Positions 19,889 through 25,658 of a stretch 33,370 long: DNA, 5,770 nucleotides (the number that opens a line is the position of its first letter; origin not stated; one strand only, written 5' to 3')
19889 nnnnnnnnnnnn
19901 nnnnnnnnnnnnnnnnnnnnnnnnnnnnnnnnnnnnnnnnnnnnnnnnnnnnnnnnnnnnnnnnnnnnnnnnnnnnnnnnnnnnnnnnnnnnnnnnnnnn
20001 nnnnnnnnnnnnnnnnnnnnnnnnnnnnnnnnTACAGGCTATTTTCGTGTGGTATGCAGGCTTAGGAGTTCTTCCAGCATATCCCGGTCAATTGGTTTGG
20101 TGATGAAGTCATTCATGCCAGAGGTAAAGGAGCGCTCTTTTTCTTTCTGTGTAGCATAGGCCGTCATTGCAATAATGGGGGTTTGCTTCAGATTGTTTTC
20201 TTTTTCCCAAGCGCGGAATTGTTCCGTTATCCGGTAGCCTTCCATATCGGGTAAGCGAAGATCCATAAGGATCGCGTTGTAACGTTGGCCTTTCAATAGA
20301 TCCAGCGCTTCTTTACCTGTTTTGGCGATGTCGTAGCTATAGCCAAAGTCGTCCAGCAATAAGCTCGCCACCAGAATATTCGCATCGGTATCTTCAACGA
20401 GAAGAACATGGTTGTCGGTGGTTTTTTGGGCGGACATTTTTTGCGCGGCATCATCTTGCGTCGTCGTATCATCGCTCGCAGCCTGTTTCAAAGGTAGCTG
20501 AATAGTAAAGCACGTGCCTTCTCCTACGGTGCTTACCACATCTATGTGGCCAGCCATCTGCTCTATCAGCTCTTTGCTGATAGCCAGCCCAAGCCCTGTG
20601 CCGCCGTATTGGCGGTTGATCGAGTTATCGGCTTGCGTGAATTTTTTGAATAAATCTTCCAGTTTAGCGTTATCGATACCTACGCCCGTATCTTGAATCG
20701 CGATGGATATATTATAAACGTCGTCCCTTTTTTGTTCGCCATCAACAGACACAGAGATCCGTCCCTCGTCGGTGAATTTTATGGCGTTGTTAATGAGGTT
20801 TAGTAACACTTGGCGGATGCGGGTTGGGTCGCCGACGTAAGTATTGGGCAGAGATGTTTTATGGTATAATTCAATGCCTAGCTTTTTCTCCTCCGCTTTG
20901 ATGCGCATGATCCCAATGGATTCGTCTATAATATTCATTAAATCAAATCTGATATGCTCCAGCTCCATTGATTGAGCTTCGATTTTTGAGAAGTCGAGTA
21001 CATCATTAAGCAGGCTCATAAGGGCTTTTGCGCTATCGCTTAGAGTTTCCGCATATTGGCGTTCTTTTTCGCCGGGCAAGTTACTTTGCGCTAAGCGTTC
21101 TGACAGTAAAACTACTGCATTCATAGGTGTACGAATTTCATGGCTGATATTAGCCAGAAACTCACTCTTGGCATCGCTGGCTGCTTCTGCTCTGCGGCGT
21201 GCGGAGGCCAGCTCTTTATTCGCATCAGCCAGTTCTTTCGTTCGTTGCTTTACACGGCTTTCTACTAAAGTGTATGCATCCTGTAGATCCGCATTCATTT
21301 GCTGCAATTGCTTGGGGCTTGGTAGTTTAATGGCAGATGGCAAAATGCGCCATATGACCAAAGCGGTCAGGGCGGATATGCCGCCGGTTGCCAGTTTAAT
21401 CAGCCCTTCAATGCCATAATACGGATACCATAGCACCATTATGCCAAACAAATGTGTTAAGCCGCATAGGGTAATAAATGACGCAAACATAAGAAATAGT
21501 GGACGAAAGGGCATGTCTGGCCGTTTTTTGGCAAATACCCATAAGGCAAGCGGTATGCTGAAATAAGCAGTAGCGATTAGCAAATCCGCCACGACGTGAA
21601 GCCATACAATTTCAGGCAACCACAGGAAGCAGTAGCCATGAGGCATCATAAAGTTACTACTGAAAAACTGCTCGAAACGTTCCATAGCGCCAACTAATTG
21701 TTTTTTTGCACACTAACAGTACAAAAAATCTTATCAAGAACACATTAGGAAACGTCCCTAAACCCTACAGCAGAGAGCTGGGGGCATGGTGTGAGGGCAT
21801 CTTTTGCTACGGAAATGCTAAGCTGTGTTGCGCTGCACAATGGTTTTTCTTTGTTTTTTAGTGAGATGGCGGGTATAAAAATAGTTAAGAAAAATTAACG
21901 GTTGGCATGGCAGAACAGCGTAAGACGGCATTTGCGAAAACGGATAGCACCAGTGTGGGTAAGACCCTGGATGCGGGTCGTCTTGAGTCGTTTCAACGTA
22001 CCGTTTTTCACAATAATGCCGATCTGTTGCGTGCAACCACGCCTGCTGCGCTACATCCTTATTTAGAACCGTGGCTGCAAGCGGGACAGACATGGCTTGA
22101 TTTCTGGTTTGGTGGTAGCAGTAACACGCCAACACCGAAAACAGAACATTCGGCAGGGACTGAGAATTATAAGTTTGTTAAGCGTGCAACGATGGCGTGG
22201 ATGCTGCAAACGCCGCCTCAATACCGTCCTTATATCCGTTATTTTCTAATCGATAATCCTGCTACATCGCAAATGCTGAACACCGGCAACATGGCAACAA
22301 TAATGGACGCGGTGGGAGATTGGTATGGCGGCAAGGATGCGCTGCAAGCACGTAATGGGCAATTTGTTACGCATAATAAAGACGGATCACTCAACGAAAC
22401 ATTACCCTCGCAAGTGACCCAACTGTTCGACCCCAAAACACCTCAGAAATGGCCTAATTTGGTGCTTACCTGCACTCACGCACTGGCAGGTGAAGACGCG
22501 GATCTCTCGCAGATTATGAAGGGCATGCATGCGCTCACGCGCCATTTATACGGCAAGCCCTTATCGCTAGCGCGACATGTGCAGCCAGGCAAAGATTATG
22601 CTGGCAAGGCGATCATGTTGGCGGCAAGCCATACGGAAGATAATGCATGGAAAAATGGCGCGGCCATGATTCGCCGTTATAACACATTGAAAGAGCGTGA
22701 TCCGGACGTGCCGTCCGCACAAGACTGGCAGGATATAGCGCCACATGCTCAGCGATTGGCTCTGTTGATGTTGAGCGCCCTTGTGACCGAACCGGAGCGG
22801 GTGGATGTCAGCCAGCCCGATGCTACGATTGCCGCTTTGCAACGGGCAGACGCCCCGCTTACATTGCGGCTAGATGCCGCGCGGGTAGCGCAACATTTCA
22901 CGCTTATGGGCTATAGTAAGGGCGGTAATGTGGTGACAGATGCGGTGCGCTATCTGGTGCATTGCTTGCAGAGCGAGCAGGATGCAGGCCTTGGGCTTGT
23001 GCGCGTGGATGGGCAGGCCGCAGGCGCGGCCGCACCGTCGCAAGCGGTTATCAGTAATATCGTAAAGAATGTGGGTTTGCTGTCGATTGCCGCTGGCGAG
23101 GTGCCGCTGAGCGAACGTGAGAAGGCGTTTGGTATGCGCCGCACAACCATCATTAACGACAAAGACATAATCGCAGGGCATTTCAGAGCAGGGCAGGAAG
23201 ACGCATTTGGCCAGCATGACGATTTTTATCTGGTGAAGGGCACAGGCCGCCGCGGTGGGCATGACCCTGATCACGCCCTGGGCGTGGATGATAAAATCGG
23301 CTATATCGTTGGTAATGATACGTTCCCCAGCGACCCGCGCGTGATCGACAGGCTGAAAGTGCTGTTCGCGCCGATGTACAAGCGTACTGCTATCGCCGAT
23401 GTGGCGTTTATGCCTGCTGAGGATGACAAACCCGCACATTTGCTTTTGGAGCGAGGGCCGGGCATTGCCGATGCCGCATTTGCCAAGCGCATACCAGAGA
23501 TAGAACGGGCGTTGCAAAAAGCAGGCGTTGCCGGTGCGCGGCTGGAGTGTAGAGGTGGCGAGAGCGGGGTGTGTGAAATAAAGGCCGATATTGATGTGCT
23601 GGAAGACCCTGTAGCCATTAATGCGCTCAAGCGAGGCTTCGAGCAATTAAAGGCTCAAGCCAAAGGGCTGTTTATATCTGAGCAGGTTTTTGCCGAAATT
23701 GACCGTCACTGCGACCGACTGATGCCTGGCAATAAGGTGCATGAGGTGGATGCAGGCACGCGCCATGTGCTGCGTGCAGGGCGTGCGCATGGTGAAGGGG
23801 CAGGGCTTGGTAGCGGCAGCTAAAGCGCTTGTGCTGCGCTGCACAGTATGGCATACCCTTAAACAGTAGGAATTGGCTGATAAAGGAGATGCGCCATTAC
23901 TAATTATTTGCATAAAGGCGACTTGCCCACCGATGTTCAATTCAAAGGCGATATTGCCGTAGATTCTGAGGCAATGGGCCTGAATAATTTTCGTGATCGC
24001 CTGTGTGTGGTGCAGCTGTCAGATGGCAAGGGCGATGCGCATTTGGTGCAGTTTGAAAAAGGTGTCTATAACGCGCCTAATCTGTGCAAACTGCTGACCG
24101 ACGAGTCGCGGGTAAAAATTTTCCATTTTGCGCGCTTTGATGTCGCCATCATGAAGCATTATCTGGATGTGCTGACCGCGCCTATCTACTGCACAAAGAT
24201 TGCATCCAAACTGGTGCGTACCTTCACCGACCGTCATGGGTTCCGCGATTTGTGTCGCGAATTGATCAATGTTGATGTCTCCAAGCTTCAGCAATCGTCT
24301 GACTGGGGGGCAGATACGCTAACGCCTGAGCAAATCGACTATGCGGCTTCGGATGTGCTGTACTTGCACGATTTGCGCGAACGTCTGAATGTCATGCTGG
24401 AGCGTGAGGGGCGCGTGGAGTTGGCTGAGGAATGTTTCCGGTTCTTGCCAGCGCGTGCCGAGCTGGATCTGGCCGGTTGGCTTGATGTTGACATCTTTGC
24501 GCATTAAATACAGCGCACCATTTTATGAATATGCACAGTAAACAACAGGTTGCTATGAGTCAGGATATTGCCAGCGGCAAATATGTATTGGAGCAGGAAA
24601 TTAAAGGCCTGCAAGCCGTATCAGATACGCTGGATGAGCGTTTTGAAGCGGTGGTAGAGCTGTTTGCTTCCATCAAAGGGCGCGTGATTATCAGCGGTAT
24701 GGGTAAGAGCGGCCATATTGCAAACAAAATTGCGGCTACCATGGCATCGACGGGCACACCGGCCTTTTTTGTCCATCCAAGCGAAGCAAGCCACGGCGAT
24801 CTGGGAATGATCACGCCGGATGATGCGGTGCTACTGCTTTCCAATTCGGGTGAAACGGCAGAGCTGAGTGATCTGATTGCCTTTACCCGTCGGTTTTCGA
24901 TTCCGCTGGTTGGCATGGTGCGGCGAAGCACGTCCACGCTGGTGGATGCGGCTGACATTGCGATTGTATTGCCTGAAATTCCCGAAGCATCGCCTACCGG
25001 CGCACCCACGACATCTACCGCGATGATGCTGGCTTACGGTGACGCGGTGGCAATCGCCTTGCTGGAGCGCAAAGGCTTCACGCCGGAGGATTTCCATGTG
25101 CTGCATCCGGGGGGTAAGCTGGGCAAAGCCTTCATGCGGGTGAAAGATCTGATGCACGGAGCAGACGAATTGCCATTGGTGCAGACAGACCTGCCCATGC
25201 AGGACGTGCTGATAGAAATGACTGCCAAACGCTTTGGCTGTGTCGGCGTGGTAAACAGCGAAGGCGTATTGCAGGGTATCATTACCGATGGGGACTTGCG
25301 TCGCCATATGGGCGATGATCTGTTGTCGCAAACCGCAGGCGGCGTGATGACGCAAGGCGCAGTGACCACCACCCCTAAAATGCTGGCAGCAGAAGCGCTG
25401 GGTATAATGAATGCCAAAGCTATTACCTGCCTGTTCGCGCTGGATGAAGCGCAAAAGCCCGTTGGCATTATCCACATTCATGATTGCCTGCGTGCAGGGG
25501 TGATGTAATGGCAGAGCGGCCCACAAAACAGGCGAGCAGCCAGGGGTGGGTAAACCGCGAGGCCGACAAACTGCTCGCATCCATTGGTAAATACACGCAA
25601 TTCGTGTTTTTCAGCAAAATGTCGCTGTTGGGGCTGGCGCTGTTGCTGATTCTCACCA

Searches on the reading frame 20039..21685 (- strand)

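Call 4: search_protein_families(library=pfam, proteins=[window:20039-21685:-], max_evalue=0.01)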
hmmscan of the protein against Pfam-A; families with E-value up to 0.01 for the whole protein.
window:20039-21685:- (548 aa): 6 families
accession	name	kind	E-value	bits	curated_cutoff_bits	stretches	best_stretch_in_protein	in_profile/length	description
PF25487.1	ETR1_N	-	2.8e-35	120.9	27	1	26-121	2-97/97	Ethylene receptor 1-like, N-terminal domain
PF02518.31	HATPase_c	-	7.6e-31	107.3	26.4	1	285-400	1-110/111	Histidine kinase-, DNA gyrase B-, and HSP90-like ATPase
PF00072.30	Response_reg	-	1.5e-23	83.5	30.2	1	427-540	1-109/111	Response regulator receiver domain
PF00512.31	HisKA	-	2.2e-18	66.5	26.9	1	172-237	1-65/66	His Kinase A (phospho-acceptor) domain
PF13589.12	HATPase_c_3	-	5.6e-05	23.6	25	1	291-407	4-113/137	Histidine kinase-, DNA gyrase B-, and HSP90-like ATPase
PF23198.2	PDE8A_N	-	0.0032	17.8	29.6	1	444-522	30-105/147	PDE8A-like, N-terminal domain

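Call 5: search_protein_families(library=ncbifam, proteins=[window:20039-21685:-], max_evalue=0.01)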
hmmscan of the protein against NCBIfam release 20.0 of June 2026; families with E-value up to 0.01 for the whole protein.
window:20039-21685:- (548 aa): 154 families (the best 25 are shown)
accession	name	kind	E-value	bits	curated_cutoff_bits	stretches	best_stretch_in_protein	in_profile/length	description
NF008318.0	PRK11107.1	equivalog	2.2e-110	370.2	890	2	155-404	275-523/920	two-component sensor histidine kinase BarA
TIGR02956.1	TMAO_torS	equivalog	4.4e-110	369.3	676.5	1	126-541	410-816/967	TMAO reductase system sensor histidine kinase/response regulator TorS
NF041947.1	LuxQ_Vibrio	equivalog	4.4e-94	316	1200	1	150-542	449-836/843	quorum-sensing autoinducer 2 sensor kinase/phosphatase LuxQ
NF011874.0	PRK15347.1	equivalog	4.9e-93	312.8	852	2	133-405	365-620/921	two component system sensor kinase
NF008302.0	PRK11091.1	equivalog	1e-90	305.1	838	1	165-542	275-640/779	aerobic respiration two-component sensor histidine kinase ArcB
NF038297.2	hybrid_HK_HrmK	equivalog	1e-82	278.7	725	1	147-542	209-605/607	hybrid histidine kinase/response regulator HrmK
NF045901.1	HisKinLetSLeg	equivalog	5.7e-80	269.5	1650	2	132-404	252-523/906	two-component system sensor histidine kinase LetS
NF008099.0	PRK10841.1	equivalog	1.7e-76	257.8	920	2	157-417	457-708/949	two-component system sensor histidine kinase RcsC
NF008543.0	PRK11466.1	equivalog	1.8e-70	237.9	982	1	142-542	413-795/914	TMAO reductase system sensor histidine kinase/response regulator TorS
NF046044.1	PnpS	equivalog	3.6e-55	187.6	400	1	171-398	168-390/390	two-component system histidine kinase PnpS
NF007420.1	PRK09959.1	equivalog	1.5e-54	185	1995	1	150-542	689-1071/1197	acid-sensing system histidine kinase EvgS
NF047874.1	MASE3_PAS_HK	subfamily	7.1e-52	177.1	560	1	156-416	385-642/655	MASE3 domain-containing sensor histidine kinase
NF041832.1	near_NosP_CTERM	subfamily_domain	9.8e-51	172.9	400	1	167-537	1-362/370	NahK/ErcS family hybrid sensor histidine kinase/response regulator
NF047465.1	hybrid_HK_LvrA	exception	1.7e-47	161.9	1200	1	149-535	178-574/819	hybrid histidine kinase/response regulator LvrA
TIGR02966.1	phoR_proteo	equivalog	2.9e-45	154.7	334.2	1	167-396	108-332/333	phosphate regulon sensor histidine kinase PhoR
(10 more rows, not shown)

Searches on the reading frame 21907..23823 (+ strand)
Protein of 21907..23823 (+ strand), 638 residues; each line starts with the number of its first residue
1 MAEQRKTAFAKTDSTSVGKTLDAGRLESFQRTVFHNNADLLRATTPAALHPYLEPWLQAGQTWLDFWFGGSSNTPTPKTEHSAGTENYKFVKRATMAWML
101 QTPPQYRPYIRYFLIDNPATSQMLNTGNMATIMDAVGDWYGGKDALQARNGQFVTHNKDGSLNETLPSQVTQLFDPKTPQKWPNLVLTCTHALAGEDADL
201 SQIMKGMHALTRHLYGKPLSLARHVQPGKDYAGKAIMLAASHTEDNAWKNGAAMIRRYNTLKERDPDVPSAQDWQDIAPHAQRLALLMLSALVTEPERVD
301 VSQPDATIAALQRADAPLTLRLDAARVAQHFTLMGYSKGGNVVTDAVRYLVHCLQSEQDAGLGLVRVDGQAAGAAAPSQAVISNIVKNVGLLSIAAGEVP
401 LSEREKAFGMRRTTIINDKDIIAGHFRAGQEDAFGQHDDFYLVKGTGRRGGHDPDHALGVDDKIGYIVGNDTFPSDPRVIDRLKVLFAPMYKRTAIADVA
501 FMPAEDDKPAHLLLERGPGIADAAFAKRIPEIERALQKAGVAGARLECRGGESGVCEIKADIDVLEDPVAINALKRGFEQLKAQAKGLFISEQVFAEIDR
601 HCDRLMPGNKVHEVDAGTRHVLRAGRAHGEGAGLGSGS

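Call 4: search_protein_families(library=pfam, proteins=[window:21907-23823:+], max_evalue=0.01)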
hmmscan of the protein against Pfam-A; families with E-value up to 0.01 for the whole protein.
window:21907-23823:+ (638 aa): 0 families

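Call 5: search_protein_families(library=ncbifam, proteins=[window:21907-23823:+], max_evalue=0.01)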
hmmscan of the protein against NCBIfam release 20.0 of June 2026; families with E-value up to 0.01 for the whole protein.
window:21907-23823:+ (638 aa): 0 families

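Call 42: search_protein_families(library=pfam, proteins=[window:21907-23823:+], max_evalue=0.01)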
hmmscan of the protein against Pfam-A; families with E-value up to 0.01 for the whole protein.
window:21907-23823:+ (638 aa): 0 families

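Call 51: search_protein_families(library=padloc, proteins=[window:21907-23823:+], max_evalue=0.01)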
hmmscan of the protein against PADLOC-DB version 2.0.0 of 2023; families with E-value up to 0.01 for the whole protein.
window:21907-23823:+ (638 aa): 0 families

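Call 52: search_protein_families(library=phrogs, proteins=[window:21907-23823:+], max_evalue=0.01)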
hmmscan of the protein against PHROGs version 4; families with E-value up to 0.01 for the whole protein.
window:21907-23823:+ (638 aa): 0 families

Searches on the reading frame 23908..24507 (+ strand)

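Call 8: search_protein_families(library=pfam, proteins=[window:23908-24507:+], max_evalue=0.001)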
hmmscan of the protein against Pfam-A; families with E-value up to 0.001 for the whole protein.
window:23908-24507:+ (199 aa): 1 family
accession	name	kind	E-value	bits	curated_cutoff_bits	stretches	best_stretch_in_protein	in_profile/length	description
PF01612.26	DNA_pol_A_exo1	-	5e-38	131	23.6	1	13-165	20-173/173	3'-5' exonuclease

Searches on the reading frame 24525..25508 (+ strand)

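Call 8: search_protein_families(library=pfam, proteins=[window:24525-25508:+], max_evalue=0.001)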
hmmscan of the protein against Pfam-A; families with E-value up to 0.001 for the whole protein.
window:24525-25508:+ (327 aa): 2 families
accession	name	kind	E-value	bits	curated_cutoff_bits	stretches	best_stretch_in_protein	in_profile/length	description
PF01380.27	SIS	-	3.3e-23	82.4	25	1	51-178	6-131/131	SIS domain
PF00571.33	CBS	-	1.1e-16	61.3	24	2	272-324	2-54/57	CBS domain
